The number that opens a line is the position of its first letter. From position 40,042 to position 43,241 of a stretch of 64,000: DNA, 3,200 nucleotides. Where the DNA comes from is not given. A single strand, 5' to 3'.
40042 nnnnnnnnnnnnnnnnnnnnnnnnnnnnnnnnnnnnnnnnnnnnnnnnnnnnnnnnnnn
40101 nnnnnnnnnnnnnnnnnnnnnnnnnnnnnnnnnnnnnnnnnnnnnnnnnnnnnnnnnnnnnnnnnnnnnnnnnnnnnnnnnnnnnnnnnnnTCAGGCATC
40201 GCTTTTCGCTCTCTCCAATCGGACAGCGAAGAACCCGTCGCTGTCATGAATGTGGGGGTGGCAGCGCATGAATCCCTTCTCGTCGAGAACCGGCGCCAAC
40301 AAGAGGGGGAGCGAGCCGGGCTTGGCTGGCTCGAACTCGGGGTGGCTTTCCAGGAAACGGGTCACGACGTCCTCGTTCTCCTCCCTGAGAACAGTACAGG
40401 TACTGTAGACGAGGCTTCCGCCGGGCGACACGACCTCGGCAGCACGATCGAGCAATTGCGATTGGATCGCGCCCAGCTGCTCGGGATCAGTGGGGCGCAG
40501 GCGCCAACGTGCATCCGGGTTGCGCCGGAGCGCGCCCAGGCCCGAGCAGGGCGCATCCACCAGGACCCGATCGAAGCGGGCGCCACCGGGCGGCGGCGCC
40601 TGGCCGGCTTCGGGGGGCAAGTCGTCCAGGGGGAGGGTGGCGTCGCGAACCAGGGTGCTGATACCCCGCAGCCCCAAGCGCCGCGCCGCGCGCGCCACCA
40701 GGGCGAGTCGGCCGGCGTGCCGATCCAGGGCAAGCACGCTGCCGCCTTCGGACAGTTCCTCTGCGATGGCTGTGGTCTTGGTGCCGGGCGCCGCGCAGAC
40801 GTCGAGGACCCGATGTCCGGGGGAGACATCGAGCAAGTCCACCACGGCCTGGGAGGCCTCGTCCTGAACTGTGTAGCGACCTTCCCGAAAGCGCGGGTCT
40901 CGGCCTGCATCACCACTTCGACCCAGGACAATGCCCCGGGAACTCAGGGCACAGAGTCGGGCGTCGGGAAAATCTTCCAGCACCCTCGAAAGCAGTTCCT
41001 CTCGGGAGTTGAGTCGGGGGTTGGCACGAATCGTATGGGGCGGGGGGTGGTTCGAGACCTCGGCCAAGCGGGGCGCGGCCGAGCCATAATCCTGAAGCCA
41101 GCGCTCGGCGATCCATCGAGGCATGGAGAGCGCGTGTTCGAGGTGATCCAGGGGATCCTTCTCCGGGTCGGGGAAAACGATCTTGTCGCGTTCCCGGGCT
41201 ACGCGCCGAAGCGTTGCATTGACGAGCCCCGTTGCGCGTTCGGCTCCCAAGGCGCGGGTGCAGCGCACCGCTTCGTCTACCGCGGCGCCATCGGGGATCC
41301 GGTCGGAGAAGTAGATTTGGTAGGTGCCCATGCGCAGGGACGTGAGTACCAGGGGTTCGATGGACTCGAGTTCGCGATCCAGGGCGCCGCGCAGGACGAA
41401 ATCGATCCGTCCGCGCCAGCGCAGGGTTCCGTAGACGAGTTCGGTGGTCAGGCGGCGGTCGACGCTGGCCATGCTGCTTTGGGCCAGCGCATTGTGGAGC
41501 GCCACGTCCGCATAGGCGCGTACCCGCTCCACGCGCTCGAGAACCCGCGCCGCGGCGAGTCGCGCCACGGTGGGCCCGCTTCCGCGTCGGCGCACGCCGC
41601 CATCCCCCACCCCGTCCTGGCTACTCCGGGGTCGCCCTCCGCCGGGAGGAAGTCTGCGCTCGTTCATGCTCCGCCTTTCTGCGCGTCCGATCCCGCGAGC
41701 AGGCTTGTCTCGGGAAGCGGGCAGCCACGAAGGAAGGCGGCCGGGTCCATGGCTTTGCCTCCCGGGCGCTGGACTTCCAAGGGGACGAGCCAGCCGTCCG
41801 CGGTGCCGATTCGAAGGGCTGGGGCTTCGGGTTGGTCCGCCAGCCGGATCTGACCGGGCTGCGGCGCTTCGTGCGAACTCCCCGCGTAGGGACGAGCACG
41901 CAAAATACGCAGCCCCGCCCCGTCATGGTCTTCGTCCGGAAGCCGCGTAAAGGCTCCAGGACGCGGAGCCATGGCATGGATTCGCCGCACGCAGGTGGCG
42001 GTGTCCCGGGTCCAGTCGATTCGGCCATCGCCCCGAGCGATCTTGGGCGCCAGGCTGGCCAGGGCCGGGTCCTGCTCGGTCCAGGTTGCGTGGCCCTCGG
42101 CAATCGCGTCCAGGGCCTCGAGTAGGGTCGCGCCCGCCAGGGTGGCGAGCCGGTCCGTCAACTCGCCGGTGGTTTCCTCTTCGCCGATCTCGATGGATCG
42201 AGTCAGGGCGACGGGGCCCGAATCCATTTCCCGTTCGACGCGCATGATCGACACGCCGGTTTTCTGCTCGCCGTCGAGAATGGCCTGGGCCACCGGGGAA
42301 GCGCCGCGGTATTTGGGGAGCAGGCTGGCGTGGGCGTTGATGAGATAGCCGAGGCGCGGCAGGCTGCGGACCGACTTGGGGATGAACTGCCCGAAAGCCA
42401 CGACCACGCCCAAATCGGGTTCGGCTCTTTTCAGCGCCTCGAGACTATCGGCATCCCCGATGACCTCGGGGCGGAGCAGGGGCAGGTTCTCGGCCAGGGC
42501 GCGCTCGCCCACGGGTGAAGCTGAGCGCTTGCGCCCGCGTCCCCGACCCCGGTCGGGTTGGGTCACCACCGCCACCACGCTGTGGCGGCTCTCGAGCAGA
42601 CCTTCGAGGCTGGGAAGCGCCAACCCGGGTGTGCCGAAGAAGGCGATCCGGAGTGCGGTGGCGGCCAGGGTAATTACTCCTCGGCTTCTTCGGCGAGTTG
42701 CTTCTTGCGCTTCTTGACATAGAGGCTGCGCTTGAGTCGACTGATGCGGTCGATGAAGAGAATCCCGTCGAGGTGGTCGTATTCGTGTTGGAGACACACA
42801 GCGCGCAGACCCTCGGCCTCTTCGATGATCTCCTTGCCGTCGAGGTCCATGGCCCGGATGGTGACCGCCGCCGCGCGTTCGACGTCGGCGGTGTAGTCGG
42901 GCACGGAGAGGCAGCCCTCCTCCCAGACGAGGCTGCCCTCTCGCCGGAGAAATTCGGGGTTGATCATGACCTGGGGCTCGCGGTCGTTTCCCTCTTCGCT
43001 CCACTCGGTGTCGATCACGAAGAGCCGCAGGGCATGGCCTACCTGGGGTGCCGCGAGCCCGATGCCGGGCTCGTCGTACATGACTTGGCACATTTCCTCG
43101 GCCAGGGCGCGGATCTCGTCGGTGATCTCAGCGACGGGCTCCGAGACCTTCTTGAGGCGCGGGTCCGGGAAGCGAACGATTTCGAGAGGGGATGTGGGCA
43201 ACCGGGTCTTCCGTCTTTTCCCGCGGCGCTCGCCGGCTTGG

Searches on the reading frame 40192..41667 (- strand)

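Call 77: search_protein_families(library=pfam, proteins=[window:40192-41667:-], max_evalue=0.00001)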
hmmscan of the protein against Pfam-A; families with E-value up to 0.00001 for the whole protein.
window:40192-41667:- (491 aa): 3 families
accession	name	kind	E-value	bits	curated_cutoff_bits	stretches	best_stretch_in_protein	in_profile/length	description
PF01189.24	Methyltr_RsmB-F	-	1.5e-48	165.6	27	1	278-484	3-198/199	16S rRNA methyltransferase RsmB/F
PF01029.23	NusB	-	9.1e-28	97.7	23.1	1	35-158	3-133/133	NusB family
PF22458.1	RsmF-B_ferredox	-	1.4e-11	44.8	27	1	182-251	1-70/74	Methyltr_RsmF/B-like, ferredoxin-like domain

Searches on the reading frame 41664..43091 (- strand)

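Call 77: search_protein_families(library=pfam, proteins=[window:41664-43091:-], max_evalue=0.00001)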
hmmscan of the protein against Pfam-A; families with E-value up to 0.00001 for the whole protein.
window:41664-43091:- (475 aa): 2 families
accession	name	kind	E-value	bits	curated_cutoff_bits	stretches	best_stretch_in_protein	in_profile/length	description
PF00551.24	Formyl_trans_N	-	3.5e-35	121.8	26.1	1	148-327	2-181/181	Formyl transferase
PF02911.23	Formyl_trans_C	-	1.5e-16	60.8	21.1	1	350-457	1-99/100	Formyl transferase, C-terminal domain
